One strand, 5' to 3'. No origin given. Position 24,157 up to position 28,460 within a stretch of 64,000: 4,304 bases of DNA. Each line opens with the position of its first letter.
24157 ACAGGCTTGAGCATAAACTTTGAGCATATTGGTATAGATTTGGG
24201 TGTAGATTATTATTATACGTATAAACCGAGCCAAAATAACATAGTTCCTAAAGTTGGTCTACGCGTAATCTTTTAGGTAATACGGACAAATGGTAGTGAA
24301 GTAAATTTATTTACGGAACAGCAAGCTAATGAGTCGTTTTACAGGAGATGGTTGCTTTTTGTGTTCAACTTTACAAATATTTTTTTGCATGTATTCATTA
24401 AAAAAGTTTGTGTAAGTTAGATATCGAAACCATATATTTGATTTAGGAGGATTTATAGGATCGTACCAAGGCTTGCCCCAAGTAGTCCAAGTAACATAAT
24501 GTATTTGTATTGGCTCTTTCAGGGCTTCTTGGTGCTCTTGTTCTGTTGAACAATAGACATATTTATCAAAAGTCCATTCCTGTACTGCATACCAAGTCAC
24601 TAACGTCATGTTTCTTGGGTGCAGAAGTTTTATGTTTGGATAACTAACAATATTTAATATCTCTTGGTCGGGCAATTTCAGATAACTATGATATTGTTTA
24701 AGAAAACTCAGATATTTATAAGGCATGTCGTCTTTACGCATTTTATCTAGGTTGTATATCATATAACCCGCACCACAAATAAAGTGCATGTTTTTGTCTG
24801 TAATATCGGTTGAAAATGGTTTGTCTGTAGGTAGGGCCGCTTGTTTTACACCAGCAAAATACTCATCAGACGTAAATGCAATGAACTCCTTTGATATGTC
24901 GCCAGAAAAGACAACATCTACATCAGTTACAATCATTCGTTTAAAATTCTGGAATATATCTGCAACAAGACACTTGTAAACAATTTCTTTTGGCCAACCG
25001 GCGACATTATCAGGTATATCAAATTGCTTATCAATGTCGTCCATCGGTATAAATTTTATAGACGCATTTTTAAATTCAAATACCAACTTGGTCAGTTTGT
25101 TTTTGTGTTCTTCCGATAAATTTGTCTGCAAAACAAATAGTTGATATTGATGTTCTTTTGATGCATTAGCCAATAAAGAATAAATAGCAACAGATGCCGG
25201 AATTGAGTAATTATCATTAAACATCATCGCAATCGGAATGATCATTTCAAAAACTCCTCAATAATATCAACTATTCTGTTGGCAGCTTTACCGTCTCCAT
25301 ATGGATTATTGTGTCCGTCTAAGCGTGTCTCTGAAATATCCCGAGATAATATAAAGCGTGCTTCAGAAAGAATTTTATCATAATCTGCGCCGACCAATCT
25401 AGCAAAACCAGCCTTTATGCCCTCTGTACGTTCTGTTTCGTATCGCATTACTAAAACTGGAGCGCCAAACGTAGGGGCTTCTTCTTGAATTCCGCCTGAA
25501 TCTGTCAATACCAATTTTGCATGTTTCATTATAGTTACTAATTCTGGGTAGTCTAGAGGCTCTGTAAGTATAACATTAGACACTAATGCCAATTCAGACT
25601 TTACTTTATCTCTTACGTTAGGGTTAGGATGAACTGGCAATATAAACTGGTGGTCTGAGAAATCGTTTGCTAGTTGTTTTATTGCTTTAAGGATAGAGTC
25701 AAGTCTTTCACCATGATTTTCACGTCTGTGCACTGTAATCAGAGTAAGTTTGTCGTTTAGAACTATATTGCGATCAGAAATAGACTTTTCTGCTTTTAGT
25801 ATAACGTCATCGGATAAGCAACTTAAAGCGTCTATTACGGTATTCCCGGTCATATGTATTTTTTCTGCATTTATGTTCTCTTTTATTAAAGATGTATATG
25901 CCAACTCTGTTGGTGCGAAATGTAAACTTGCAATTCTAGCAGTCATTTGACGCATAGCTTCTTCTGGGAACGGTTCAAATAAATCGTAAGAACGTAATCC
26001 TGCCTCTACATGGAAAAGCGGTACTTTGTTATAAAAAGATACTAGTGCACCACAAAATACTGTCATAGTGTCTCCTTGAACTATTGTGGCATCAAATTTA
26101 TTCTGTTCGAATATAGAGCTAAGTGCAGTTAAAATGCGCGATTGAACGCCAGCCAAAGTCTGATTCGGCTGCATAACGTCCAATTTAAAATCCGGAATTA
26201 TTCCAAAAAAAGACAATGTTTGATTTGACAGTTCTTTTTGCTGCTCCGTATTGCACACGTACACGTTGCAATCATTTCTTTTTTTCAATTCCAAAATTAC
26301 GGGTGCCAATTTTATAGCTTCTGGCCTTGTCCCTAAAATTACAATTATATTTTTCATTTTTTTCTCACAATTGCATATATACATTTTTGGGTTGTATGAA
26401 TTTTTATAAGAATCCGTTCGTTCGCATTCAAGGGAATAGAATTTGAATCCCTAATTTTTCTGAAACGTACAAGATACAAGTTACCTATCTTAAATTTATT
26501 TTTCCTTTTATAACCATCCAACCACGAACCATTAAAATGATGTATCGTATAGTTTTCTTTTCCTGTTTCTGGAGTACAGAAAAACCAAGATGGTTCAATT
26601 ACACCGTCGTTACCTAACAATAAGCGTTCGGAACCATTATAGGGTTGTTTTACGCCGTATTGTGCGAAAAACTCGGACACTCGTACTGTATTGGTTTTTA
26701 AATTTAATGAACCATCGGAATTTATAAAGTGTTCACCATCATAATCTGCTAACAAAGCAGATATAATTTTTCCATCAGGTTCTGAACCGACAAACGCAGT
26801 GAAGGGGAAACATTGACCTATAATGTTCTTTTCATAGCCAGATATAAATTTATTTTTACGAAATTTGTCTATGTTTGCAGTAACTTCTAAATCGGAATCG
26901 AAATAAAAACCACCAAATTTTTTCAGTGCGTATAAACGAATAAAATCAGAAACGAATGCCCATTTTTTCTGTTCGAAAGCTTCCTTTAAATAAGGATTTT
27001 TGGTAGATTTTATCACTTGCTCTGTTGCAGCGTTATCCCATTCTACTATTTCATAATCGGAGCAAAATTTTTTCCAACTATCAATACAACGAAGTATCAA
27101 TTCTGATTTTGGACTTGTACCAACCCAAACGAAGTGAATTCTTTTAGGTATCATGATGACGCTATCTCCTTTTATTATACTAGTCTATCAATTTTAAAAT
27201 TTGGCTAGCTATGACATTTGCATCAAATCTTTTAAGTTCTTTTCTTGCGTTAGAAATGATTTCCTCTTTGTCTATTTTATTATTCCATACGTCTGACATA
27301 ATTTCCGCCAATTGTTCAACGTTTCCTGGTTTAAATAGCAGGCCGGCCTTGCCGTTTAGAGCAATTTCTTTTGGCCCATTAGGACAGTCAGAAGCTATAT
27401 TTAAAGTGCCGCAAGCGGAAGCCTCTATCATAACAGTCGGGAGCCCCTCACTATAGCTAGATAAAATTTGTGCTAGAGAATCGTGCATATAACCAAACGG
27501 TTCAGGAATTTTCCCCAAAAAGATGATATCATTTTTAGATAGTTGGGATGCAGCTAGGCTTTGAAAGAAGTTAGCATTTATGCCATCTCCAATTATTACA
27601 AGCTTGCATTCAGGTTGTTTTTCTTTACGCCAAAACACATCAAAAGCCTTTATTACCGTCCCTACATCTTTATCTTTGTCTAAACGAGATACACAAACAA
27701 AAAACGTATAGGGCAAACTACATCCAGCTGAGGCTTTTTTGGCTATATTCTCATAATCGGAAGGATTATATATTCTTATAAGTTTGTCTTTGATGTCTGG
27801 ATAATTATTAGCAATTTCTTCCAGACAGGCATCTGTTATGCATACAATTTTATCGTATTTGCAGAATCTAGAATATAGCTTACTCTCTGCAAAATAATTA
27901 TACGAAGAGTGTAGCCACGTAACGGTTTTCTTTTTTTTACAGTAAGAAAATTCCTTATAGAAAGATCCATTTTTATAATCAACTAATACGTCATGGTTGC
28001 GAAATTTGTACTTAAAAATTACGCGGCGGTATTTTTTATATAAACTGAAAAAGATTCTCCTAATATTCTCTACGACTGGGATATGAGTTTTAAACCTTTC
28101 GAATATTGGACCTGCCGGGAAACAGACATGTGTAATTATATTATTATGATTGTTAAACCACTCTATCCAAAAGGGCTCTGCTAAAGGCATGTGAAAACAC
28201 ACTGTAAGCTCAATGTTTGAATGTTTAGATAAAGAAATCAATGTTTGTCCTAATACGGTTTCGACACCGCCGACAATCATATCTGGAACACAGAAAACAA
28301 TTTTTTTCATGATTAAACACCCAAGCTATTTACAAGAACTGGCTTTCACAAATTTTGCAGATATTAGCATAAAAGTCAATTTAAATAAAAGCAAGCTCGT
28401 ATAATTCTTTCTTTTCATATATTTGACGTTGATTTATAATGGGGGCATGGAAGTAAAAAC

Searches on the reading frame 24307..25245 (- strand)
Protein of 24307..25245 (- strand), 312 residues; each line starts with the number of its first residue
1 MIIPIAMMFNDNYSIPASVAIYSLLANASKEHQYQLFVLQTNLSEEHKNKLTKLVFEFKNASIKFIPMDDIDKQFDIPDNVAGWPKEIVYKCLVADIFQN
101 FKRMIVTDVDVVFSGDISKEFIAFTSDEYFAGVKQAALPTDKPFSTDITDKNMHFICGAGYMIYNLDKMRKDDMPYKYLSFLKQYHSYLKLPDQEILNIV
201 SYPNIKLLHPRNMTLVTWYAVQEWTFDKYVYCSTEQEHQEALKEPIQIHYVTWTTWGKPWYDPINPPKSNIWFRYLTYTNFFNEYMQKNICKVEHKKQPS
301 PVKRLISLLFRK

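Call 21: search_protein_families(library=pfam, proteins=[window:24307-25245:-], max_evalue=0.001)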
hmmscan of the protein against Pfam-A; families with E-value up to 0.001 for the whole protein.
window:24307-25245:- (312 aa): 1 family
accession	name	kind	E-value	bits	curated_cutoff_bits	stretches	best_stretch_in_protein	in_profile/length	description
PF01501.26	Glyco_transf_8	-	2.6e-26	93.2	24.3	1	4-261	1-250/253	Glycosyl transferase family 8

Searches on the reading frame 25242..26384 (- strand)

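Call 21: search_protein_families(library=pfam, proteins=[window:25242-26384:-], max_evalue=0.001)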
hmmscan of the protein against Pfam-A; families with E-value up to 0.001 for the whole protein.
window:25242-26384:- (380 aa): 2 families
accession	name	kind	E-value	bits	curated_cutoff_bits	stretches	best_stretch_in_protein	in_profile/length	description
PF02350.25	Epimerase_2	-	3.3e-103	345.6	30.6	1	32-376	2-347/347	UDP-N-acetylglucosamine 2-epimerase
PF02684.21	LpxB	-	0.00024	20.5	22.6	1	195-313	167-286/374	Lipid-A-disaccharide synthetase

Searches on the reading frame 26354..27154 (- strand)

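Call 21: search_protein_families(library=pfam, proteins=[window:26354-27154:-], max_evalue=0.001)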
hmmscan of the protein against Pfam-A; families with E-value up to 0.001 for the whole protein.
window:26354-27154:- (266 aa): 3 families
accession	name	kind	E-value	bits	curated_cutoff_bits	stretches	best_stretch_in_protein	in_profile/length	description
PF04488.21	Gly_transf_sug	-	9.7e-14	52.3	23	1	21-100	5-88/93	Glycosyltransferase sugar-binding region containing DXD motif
PF12919.13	TcdA_TcdB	-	2.9e-10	40.4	23.6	1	49-89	154-194/382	TcdA/TcdB catalytic glycosyltransferase domain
PF05704.18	Caps_synth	-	1.2e-09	38.4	24.5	1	4-105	48-151/278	Capsular polysaccharide synthesis protein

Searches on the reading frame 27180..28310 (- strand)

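Call 21: search_protein_families(library=pfam, proteins=[window:27180-28310:-], max_evalue=0.001)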
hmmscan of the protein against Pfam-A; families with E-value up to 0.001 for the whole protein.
window:27180-28310:- (376 aa): 3 families
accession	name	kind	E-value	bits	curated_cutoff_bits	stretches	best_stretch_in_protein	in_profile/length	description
PF00534.26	Glycos_transf_1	-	4.2e-32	111.5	26.4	1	201-357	15-171/172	Glycosyl transferases group 1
PF13692.12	Glyco_trans_1_4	-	2.6e-23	83.3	27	1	204-343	4-141/142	Glycosyl transferases group 1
PF13439.12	Glyco_transf_4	-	0.00011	22.7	28.5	1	14-185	2-167/170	Glycosyltransferase Family 4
